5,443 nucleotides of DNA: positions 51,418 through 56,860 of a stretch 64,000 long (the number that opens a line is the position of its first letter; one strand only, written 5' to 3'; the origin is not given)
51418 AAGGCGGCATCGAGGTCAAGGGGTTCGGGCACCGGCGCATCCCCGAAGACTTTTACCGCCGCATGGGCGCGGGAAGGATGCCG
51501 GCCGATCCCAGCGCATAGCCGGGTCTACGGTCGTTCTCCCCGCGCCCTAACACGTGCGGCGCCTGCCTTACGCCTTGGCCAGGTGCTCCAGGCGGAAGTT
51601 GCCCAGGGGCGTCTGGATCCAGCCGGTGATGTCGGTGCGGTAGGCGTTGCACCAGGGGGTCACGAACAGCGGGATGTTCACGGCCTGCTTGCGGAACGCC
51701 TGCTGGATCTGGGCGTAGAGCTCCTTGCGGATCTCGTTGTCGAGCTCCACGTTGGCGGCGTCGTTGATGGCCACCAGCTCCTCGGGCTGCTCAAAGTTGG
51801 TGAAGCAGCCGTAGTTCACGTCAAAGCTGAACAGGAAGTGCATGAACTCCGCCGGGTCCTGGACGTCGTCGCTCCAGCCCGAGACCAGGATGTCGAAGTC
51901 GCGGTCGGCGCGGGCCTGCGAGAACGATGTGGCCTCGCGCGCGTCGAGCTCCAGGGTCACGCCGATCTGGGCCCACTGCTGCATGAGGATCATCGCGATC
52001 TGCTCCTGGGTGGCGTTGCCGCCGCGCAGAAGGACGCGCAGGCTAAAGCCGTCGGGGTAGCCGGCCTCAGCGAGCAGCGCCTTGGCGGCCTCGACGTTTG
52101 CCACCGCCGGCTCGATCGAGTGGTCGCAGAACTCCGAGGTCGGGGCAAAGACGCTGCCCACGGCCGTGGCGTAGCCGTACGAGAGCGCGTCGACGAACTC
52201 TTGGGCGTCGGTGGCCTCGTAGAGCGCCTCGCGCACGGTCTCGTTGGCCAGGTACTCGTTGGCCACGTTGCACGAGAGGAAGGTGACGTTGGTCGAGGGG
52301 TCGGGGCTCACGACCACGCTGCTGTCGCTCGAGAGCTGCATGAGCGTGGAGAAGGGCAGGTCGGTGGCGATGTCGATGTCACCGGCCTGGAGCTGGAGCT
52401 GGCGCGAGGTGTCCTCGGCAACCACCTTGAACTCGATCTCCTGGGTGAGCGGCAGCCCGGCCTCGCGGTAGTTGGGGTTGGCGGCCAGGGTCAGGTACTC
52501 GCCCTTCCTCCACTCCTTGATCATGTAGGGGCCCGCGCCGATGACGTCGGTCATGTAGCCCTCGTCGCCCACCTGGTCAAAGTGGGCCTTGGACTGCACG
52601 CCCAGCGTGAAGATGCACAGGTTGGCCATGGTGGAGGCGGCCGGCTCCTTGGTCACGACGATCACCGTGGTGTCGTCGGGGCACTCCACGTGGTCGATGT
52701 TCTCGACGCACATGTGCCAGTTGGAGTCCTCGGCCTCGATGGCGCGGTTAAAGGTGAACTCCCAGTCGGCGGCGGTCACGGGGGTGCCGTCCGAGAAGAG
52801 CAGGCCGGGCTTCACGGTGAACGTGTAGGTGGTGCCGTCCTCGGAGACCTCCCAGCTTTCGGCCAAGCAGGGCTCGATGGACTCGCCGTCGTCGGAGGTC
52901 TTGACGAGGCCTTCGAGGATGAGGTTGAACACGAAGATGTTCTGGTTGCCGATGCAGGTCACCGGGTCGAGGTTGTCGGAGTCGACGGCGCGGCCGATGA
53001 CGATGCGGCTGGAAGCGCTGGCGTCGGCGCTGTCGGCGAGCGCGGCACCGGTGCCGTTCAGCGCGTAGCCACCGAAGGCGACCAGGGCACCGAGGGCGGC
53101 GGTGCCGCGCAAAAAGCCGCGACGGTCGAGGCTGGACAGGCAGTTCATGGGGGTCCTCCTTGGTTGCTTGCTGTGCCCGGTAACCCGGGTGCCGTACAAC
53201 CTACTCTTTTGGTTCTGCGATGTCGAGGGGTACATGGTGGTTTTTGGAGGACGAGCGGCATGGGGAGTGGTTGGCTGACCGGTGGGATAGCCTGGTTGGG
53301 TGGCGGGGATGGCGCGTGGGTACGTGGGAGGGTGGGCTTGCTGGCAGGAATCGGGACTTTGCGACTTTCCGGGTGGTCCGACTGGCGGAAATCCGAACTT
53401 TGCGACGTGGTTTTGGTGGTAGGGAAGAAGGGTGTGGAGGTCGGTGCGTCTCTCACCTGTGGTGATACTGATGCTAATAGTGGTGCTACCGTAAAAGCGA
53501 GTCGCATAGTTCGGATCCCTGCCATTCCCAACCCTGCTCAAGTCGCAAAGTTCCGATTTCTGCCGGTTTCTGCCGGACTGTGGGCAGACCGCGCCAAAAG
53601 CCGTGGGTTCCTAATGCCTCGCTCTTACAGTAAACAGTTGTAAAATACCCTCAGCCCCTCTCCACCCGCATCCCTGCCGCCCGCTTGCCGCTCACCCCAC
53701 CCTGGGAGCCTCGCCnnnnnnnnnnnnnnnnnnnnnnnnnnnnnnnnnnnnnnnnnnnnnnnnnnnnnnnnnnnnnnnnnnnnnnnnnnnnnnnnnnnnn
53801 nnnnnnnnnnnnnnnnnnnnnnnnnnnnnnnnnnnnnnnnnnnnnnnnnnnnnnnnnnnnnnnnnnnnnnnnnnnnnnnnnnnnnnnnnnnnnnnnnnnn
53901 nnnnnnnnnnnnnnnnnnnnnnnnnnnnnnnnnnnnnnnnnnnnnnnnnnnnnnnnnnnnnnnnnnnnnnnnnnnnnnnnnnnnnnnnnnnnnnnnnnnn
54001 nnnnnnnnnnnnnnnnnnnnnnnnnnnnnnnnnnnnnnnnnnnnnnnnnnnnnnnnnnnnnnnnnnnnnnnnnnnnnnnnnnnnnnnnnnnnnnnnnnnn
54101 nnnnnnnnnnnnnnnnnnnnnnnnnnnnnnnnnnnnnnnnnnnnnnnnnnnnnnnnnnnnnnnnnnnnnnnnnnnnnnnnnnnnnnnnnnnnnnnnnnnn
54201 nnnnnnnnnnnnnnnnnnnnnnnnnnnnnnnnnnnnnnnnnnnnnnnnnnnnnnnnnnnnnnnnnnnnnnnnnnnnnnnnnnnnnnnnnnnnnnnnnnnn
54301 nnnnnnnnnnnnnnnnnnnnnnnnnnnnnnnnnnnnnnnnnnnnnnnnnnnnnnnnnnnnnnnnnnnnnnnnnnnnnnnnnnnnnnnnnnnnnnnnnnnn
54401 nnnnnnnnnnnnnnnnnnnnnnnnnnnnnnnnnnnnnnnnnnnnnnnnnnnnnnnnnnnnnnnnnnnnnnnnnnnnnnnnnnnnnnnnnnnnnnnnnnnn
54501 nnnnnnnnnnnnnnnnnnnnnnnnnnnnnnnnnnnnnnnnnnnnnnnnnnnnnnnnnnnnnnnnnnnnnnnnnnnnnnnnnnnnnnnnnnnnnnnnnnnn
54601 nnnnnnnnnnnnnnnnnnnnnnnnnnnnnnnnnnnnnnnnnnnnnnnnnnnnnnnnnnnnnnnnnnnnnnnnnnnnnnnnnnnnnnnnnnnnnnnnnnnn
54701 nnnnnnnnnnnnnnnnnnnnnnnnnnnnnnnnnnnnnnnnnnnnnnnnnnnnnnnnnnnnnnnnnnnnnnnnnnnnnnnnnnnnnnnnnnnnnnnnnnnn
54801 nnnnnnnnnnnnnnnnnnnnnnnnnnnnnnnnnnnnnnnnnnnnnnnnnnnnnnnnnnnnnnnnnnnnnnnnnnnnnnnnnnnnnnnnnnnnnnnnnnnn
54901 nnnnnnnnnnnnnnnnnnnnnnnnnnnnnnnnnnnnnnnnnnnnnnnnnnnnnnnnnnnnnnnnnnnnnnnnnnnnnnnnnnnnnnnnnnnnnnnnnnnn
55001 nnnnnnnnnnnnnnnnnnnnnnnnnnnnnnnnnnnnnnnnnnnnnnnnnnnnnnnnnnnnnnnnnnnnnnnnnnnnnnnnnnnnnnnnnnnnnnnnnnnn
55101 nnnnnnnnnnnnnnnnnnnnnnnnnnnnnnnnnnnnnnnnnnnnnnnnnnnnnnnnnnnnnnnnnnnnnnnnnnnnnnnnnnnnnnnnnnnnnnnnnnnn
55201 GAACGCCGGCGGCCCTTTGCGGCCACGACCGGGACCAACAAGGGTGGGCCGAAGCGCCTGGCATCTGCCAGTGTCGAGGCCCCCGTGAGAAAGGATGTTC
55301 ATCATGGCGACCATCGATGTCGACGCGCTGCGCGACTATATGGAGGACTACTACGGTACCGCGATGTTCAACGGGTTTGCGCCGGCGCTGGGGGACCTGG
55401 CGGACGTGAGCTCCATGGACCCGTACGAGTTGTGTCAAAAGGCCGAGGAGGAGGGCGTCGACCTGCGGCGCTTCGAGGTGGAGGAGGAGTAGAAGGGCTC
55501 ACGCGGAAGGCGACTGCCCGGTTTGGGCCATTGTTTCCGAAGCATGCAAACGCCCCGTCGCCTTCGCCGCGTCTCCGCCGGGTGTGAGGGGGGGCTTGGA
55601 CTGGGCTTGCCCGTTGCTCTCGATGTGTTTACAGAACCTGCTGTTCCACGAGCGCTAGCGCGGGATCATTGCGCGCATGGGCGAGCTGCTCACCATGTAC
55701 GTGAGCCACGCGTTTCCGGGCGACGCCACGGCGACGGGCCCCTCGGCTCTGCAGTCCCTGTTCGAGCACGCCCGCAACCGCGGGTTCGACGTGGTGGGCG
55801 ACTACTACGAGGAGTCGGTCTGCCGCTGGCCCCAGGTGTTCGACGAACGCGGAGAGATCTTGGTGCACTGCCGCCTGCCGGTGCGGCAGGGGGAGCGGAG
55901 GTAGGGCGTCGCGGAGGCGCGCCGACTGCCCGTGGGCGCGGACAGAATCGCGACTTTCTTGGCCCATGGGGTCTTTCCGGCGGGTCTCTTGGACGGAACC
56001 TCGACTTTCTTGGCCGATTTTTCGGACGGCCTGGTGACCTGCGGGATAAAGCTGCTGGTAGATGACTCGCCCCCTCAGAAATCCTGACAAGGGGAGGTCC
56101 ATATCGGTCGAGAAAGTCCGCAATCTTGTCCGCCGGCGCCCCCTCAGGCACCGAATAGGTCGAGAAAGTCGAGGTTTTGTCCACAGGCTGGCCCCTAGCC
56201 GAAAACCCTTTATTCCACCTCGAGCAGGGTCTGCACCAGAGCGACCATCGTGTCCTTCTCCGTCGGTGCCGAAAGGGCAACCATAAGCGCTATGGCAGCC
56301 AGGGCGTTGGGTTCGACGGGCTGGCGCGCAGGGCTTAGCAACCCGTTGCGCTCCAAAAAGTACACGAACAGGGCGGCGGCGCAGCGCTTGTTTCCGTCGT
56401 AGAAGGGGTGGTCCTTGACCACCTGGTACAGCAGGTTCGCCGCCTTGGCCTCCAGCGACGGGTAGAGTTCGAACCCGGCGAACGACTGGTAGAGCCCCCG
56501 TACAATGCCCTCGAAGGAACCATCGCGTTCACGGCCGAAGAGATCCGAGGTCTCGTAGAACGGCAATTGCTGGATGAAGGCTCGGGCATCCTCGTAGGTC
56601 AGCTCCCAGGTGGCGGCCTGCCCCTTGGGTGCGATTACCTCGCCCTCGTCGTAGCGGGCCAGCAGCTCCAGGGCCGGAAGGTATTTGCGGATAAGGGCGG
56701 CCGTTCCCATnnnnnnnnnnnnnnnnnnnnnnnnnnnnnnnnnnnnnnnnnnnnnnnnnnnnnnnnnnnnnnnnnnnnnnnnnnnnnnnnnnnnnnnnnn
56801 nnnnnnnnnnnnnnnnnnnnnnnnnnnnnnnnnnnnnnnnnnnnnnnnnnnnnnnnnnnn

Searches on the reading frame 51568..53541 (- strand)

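Call 29: search_protein_families(library=pfam, proteins=[window:51568-53541:-], max_evalue=0.01)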
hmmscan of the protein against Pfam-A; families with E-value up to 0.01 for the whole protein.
window:51568-53541:- (657 aa): 2 families
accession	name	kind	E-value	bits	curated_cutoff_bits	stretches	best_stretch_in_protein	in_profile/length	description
PF00496.27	SBP_bac_5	-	1.1e-90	304.9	32.4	1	222-572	2-362/368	Bacterial extracellular solute-binding proteins, family 5 Middle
PF10518.14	TAT_signal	-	0.0028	18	22.7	1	138-157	2-21/21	TAT (twin-arginine translocation) pathway signal sequence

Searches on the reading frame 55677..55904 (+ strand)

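Call 86: search_protein_families(library=ncbifam, proteins=[window:55677-55904:+], max_evalue=0.01)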
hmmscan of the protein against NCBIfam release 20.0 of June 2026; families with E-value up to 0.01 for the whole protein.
window:55677-55904:+ (75 aa): 1 family
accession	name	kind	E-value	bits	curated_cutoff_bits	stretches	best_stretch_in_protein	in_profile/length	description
NF033220.1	ANT_3pp_II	equivalog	0.0099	15.3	400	0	17-67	135-185/258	ANT(3'')-II family aminoglycoside nucleotidyltransferase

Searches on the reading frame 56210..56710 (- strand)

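Call 86: search_protein_families(library=ncbifam, proteins=[window:56210-56710:-], max_evalue=0.01)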
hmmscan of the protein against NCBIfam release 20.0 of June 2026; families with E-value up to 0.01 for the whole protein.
window:56210-56710:- (166 aa): 1 family
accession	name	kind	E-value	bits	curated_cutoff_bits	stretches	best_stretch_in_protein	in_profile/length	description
TIGR01550.1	DOC_P1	subfamily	1.6e-09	38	38.65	1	89-128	54-93/122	type II toxin-antitoxin system death-on-curing family toxin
